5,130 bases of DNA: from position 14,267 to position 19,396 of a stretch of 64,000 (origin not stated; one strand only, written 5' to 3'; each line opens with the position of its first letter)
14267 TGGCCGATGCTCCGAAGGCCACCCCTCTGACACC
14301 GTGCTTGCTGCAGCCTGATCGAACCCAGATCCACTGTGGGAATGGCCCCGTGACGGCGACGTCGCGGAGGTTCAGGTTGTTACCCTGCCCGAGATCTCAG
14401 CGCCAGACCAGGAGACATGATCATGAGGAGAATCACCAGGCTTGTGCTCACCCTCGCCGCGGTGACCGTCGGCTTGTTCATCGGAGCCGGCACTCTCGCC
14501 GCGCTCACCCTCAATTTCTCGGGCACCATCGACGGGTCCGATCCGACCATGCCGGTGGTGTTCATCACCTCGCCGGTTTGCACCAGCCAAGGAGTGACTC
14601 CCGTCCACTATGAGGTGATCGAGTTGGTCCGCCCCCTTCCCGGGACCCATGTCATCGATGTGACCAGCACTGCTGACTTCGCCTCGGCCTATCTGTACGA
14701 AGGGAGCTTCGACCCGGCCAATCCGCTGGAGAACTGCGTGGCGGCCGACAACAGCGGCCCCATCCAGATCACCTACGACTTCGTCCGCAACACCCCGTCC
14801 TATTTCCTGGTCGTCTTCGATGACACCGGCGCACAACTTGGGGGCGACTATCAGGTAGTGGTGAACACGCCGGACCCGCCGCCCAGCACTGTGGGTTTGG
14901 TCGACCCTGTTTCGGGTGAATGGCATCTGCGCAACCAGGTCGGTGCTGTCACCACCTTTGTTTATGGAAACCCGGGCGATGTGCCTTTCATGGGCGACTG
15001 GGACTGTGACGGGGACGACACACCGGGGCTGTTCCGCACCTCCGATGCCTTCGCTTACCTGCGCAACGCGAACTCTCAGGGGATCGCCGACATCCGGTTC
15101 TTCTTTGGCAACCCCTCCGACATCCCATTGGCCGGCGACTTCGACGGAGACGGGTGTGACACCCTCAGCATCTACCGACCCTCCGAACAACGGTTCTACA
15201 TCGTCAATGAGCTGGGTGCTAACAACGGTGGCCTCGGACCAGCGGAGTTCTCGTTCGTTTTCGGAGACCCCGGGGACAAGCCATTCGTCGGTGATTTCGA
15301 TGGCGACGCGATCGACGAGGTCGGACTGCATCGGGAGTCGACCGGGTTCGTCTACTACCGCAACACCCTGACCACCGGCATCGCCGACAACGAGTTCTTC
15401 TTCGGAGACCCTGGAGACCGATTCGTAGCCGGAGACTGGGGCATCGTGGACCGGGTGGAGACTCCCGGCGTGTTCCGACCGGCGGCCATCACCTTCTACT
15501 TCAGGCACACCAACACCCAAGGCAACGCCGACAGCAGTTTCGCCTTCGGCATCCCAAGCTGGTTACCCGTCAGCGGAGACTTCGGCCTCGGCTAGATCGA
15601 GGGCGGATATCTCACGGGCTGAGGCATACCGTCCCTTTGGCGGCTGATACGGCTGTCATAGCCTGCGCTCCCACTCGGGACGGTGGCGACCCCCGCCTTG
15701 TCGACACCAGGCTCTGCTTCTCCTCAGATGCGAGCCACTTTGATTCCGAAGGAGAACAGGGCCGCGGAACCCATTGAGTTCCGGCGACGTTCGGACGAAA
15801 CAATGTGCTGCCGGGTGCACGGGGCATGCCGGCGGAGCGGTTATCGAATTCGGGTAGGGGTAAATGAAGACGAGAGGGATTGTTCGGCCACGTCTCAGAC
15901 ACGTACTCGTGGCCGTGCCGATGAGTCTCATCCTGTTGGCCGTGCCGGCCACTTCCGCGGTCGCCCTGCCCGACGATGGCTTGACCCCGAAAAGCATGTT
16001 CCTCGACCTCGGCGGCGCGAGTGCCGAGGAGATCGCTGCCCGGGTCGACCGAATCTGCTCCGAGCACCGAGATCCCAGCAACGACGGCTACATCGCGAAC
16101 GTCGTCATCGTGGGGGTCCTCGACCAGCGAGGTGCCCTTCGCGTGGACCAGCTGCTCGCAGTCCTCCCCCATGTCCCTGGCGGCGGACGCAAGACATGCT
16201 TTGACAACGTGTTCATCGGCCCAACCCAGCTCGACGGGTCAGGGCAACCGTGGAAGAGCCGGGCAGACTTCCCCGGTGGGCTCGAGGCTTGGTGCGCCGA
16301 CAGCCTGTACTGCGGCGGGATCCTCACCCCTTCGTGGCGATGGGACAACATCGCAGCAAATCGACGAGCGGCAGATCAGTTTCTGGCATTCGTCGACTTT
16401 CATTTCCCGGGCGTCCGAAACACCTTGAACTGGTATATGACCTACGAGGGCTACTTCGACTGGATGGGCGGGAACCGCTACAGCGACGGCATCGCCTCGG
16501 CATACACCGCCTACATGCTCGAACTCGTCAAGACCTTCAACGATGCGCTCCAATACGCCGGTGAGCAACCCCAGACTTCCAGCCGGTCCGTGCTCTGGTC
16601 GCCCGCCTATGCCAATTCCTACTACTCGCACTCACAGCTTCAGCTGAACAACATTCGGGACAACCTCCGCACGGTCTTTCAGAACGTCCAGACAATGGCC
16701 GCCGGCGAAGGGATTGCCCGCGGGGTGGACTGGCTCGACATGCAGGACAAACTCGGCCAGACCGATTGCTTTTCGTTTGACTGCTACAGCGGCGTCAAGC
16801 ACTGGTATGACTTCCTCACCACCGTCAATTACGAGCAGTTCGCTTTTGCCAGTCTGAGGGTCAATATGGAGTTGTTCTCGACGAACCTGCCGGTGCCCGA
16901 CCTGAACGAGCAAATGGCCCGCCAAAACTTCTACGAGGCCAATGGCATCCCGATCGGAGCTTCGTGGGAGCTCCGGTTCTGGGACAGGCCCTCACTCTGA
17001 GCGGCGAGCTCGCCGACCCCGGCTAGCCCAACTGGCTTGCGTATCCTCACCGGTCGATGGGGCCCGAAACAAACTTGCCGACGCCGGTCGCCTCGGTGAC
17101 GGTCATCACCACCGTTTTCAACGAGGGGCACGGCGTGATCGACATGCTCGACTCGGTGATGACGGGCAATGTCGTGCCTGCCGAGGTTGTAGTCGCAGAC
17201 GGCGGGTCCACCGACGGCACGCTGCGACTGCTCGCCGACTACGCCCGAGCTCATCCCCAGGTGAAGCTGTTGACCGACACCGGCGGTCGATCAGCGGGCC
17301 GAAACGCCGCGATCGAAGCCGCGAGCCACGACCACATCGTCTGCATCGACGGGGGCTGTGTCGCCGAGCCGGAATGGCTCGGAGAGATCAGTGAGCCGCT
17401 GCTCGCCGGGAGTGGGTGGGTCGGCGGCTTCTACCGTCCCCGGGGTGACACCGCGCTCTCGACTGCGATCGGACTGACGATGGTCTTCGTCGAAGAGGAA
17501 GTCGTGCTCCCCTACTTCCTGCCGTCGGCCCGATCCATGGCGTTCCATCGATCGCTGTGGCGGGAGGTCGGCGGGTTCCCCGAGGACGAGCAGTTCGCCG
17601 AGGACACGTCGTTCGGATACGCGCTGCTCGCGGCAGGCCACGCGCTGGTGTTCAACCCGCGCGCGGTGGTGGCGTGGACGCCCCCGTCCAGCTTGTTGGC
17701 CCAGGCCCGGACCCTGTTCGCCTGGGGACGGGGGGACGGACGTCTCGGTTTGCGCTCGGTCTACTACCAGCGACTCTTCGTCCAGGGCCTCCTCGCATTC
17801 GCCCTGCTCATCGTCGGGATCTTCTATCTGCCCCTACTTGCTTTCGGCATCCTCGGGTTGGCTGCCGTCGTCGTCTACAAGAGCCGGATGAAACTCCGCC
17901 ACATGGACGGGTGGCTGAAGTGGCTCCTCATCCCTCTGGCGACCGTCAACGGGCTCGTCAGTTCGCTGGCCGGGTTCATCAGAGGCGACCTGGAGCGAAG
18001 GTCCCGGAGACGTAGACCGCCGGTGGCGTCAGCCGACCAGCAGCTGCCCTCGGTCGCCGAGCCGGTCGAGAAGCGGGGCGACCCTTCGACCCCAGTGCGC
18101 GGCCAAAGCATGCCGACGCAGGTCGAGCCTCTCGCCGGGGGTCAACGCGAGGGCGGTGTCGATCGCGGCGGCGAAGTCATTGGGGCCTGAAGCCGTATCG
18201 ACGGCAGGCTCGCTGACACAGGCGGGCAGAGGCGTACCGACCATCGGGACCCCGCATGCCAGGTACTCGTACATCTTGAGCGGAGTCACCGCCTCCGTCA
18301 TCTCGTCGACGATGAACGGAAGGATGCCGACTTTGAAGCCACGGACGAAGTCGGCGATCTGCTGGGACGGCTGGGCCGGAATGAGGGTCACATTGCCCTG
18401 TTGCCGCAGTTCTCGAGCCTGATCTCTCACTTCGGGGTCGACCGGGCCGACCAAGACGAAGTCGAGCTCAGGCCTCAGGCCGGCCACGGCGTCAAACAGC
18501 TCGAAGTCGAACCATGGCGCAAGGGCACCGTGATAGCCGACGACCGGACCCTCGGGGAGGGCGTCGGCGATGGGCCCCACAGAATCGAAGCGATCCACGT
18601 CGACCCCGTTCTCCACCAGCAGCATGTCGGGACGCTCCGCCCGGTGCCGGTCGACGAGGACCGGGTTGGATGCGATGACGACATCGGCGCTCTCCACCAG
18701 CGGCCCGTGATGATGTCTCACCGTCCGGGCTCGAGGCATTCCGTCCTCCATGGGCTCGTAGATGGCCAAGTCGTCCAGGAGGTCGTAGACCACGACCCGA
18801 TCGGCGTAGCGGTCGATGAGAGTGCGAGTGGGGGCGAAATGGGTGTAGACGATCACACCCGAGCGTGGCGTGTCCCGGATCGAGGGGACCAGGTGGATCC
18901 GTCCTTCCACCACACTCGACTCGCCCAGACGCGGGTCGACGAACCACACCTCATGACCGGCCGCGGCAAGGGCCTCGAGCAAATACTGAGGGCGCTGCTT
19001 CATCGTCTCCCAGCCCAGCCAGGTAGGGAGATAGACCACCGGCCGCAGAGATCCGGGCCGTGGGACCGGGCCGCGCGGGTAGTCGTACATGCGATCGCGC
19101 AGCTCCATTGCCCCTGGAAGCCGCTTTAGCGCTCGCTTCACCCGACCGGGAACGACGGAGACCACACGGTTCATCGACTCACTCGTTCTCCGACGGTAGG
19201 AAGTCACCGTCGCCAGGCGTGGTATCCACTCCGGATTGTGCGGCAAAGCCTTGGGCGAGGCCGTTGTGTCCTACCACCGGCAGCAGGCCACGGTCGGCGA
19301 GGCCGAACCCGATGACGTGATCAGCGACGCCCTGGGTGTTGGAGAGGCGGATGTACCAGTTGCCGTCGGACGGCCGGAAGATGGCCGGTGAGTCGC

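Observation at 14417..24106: Three secreted envelope proteins share one C-terminal 4.5-blade FG-GAP-like module: candidate wall-glycan targeting domain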

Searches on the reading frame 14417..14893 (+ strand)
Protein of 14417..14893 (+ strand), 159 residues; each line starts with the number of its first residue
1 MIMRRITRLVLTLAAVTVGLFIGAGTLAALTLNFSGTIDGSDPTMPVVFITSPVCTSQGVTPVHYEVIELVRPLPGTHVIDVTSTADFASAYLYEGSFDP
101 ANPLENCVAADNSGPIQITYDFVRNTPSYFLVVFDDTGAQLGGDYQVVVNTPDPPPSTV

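Call 43: find_homologous_proteins(query=window:14417-14893:+, max_evalue=0.001)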
Query seq(159 aa) (159 aa): 18 proteins with E <= 0.001 among 2063 candidates.
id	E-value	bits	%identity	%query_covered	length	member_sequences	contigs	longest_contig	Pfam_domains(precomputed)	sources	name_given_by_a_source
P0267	7.0e-40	154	51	96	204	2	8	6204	-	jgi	jgi:hypothetical protein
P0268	1.4e-37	147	57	79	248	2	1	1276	-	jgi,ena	-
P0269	1.8e-36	143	51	96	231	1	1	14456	-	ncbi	-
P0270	1.9e-35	140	48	89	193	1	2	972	-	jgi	jgi:hypothetical protein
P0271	2.6e-34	136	49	93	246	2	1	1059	-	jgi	-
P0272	3.3e-34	136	56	74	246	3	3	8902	-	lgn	-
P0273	3.0e-31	126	53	79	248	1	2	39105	-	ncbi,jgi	-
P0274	1.1e-30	125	53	79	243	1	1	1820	-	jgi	jgi:hypothetical protein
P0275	6.6e-30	122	49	94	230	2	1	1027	-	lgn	-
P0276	1.9e-28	117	47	92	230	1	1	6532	-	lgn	-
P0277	2.1e-27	114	56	68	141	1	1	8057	-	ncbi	ncbi:MAG: PPC domain-containing protein, partial [Aggregatilineaceae bacterium]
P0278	1.4e-25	108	47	78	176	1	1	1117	-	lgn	-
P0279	5.1e-24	103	44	96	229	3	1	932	-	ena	-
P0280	3.4e-23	100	45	92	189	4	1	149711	-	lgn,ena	-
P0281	8.2e-23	99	45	92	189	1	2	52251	-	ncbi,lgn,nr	ncbi:MAG: hypothetical protein HYZ17_12025 [Betaproteobacteria bacterium]|nr:hypothetical protein [B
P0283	5.8e-21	93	44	75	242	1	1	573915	-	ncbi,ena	-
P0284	1.0e-20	92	42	81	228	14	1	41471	-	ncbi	-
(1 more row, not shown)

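Call 45: search_protein_families(library=pfam, proteins=[P0267, P0268, P0269, P0270, P0275, P0278, P0280, P0281, P0283, P0284], max_evalue=0.1)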
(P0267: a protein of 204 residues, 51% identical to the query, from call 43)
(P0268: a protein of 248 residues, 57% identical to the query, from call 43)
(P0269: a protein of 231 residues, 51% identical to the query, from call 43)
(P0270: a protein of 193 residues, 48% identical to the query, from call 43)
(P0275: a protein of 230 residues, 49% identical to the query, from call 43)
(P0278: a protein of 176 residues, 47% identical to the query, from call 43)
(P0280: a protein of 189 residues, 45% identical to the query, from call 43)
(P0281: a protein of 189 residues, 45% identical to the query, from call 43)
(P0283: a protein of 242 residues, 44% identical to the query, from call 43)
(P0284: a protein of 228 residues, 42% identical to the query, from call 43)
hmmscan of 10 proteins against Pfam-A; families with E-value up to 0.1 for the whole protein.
P0267 (204 aa): 1 family
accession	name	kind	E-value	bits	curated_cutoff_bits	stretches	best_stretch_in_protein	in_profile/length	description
PF06933.16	SSP160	-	0.048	12.3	25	1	138-192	657-710/758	Special lobe-specific silk protein SSP160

P0268 (248 aa): 2 families
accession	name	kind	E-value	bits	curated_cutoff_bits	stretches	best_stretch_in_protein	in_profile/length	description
PF04151.21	PPC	-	0.011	17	25.9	1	66-128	7-68/70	Bacterial pre-peptidase C-terminal domain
PF16411.10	SusF_SusE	-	0.069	13.9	27.5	0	95-183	55-140/167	Outer membrane protein SusF_SusE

P0269 (231 aa): 0 families

P0270 (193 aa): 0 families

P0275 (230 aa): 0 families

P0278 (176 aa): 1 family
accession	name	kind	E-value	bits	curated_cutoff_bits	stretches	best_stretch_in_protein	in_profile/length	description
PF07589.16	PEP-CTERM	-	5.5e-05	23.5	20.7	1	146-167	1-23/24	PEP-CTERM motif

P0280 (189 aa): 1 family
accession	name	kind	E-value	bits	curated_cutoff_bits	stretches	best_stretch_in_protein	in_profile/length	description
PF18203.6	IPTL-CTERM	-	0.0001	22.5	20.8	1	160-187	1-28/28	IPTL-CTERM motif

P0281 (189 aa): 1 family
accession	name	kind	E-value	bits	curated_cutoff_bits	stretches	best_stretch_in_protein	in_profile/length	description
PF18203.6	IPTL-CTERM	-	0.0044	17.3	20.8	1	160-187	1-28/28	IPTL-CTERM motif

P0283 (242 aa): 0 families

P0284 (228 aa): 0 families

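Call 51: predict_structure(alignment_id=A5)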
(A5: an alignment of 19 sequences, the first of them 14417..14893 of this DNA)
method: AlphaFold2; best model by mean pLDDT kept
length: 159 residues; sequences in the alignment: 19
mean_pLDDT: 90.1   pTM: 0.77
mean pLDDT of the five models: 90.1, 88.4, 88.1, 88.0, 87.2
residues with pLDDT >= 90: 112; 70-90: 29; 50-70: 17; < 50: 1
segments of 3 or more residues with pLDDT < 50: none
pLDDT, mean of each block of 10 residues (from residue 1): 76 81 69 97 97 95 97 93 93 98 97 95 94 95 97 67
secondary structure, 60 per line:
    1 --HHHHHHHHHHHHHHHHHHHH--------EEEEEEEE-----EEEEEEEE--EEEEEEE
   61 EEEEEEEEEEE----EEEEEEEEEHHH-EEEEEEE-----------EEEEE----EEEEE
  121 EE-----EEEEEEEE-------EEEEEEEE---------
elements in order: H3-22 E31-38 E44-51 E54-71 E76-84 E89-95 E107-111 E116-122 E128-135 E143-150

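Call 54: fold_search(model_id=the predicted structure, library=pdb)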
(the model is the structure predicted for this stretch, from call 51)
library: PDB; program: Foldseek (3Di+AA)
matches with E <= 10: 1606; with E <= 0.001: 9
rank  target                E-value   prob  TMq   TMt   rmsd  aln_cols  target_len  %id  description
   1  9ues_B                1.1e-04  1.00  0.45  0.19   5.0       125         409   14  Crystal structure of an inactive TKSP mutant in complex with the TKS propeptide (released 2026-02-18)
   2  3afg_B                1.3e-04  1.00  0.45  0.15   5.4       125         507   15  Crystal structure of ProN-Tk-SP from Thermococcus kodakaraensis (released 2010-08-04)
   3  3afg_A                1.6e-04  1.00  0.45  0.16   4.9       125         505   14  Crystal structure of ProN-Tk-SP from Thermococcus kodakaraensis (released 2010-08-04)
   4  9j7x                  5.2e-04  1.00  0.38  0.48   5.2       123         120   11  Crystal structure of quintuple mutant C terminal fragment of Clostridium perfringens enterotoxin (C-CPEm19) (released 2025-06-18)
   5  4dzg                  5.8e-04  1.00  0.50  0.67   3.3       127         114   11  Crystal structure of Aeromonas hydrophila PliG, a periplasmic lysozyme inhibitor of g-type lysozyme (released 2012-06-13)
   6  9pzi_H                6.4e-04  1.00  0.37  0.44   5.7       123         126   12  Crystal Structure of synthetic antibody COP-2 in complex with the C-terminal domain of Clostridium perfringens enterot (released 2025-08-20)
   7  6ov3_B                7.2e-04  1.00  0.37  0.45   5.7       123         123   12  Crystal structure of human claudin-9 in complex with Clostridium perfringens entertoxin C-terminal domain in open form (released 2019-09-04)
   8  2z5w                  9.5e-04  0.98  0.32  0.36  12.8       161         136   14  tBclA, a recombinant spore surface protein from Bacillus anthracis (released 2008-04-22)
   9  9pzi_G                1.0e-03  1.00  0.37  0.45   5.7       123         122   12  Crystal Structure of synthetic antibody COP-2 in complex with the C-terminal domain of Clostridium perfringens enterot (released 2025-08-20)
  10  8u5f_H                1.1e-03  1.00  0.37  0.23   9.5       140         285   11  Crystal Structure of Trypsinized Clostridium perfringens Enterotoxin (released 2023-09-27)
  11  3tyj                  1.2e-03  0.97  0.32  0.36  14.1       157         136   16  Bacillus collagen-like protein of anthracis P159S mutant (released 2012-03-14)
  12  5b2g_D                1.3e-03  1.00  0.40  0.48   5.1       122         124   11  Crystal structure of human claudin-4 in complex with C-terminal fragment of Clostridium perfringens enterotoxin (released 2016-10-05)
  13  2r6q                  1.3e-03  0.98  0.31  0.35  11.7       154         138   10  Crystal Structure of BclA-island Construct (released 2009-03-10)
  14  1wck                  1.4e-03  0.97  0.31  0.35  12.8       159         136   15  Crystal structure of the C-terminal domain of BclA, the major antigen of the exosporium of the Bacillus anthracis spore. (released 2005-10-25)
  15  1o6u_A                1.5e-03  1.00  0.36  0.17   4.7        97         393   15  The Crystal Structure of Human Supernatant Protein Factor (released 2003-10-17)
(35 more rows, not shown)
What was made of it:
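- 14417..15595 (+): Protein 1 (392 aa): N-terminal signal or TM helix, PPC/collagen-binding-domain-like beta-sandwich head (about 14507-14890), propeller module (14891-15592). Head: 18 homologues (call 43), AF2 pLDDT 90 (call 51), Foldseek hits to Tk-SP C-domain, ColG CBD, C-CPE and PliG (call 54).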

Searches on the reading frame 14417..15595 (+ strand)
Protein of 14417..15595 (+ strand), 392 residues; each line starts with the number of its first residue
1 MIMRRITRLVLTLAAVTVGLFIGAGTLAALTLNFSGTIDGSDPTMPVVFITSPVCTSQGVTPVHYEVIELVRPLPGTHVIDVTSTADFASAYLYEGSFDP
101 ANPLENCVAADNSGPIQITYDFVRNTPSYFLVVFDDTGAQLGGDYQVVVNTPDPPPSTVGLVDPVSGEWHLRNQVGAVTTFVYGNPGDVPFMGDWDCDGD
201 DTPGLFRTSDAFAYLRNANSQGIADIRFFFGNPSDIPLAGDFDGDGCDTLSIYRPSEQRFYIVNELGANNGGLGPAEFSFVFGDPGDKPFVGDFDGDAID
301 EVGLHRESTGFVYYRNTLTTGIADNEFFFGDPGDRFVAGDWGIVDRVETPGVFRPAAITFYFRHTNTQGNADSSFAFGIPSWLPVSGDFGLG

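Call 3: search_protein_families(library=pfam, proteins=[window:14417-15595:+], max_evalue=1)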
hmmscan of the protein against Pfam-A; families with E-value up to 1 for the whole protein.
window:14417-15595:+ (392 aa): 1 family
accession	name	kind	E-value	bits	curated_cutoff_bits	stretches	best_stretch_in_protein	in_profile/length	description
PF01839.29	FG-GAP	-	0.039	14.3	22.1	0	238-248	6-16/37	FG-GAP repeat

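Call 4: search_protein_families(library=ncbifam, proteins=[window:14417-15595:+], max_evalue=1)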
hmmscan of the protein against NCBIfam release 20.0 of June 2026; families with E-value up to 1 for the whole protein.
window:14417-15595:+ (392 aa): 0 families
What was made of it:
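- On Described wall-anchoring domains (LysM, SLH, CWB1, CWB2, SH3b, GW, WXL, SPOR, PGB1, ChW): No such Pfam or NCBIfam hit on the module (calls 3, 4).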

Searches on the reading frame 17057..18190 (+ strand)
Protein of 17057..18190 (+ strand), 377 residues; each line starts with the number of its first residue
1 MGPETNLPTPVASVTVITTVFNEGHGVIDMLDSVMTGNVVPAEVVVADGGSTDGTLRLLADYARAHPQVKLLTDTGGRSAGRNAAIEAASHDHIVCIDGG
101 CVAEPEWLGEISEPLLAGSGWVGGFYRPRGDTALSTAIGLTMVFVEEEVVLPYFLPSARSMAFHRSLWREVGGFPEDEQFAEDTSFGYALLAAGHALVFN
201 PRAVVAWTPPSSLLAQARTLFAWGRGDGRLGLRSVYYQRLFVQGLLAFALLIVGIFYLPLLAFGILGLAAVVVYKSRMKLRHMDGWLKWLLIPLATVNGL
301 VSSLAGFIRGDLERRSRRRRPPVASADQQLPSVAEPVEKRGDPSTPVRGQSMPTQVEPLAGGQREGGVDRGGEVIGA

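Call 11: search_protein_families(library=pfam, proteins=[window:17057-18190:+], max_evalue=0.001)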
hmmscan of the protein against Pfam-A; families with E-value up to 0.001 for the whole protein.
window:17057-18190:+ (377 aa): 5 families
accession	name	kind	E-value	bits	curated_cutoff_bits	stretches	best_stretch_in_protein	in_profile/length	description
PF00535.33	Glycos_transf_2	-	9.2e-17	61.9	23.3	1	15-129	1-119/168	Glycosyl transferase family 2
PF13641.12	Glyco_tranf_2_3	-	8.6e-16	59.1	27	1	14-226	3-230/230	Glycosyltransferase like family 2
PF13632.12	Glyco_trans_2_3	-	4e-06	27.2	27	1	159-271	75-193/198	Glycosyl transferase family group 2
PF13506.12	Glyco_transf_21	-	2.8e-05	24.1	21.7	1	85-210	25-157/174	Glycosyl transferase family 21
PF10111.15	Glyco_tranf_2_2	-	0.00081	19.4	27.3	0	42-107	30-98/276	Glycosyltransferase like family 2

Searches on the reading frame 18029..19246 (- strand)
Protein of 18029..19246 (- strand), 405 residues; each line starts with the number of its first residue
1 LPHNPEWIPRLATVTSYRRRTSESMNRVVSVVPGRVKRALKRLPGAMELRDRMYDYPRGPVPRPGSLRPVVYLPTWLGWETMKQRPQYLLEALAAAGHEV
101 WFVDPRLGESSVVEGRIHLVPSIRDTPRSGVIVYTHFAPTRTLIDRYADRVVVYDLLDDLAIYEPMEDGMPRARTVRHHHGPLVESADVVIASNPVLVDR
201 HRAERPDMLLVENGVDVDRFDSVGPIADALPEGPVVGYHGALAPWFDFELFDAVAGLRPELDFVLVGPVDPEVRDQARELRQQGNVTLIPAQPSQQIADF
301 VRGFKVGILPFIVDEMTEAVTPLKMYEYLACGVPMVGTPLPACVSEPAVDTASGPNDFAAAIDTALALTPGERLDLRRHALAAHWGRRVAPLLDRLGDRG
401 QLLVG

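Call 11: search_protein_families(library=pfam, proteins=[window:18029-19246:-], max_evalue=0.001)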
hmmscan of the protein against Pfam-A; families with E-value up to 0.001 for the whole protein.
window:18029-19246:- (405 aa): 3 families
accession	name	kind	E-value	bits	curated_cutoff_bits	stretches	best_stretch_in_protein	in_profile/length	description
PF13692.12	Glyco_trans_1_4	-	3.9e-10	40.6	27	1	234-366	2-140/142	Glycosyl transferases group 1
PF00534.26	Glycos_transf_1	-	9.4e-07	29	26.4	1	250-339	33-123/172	Glycosyl transferases group 1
PF13524.12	Glyco_trans_1_2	-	0.00011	22.6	25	1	250-392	5-142/144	Glycosyl transferase-like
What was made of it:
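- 18029..19174 (-): GT1-family glycosyltransferase. Its likely start (ATG 19174) lies 4 nt after the protein 2 stop, with GGAG upstream. Conserved downstream partner of the M15-type module gene. Pfam call 11.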
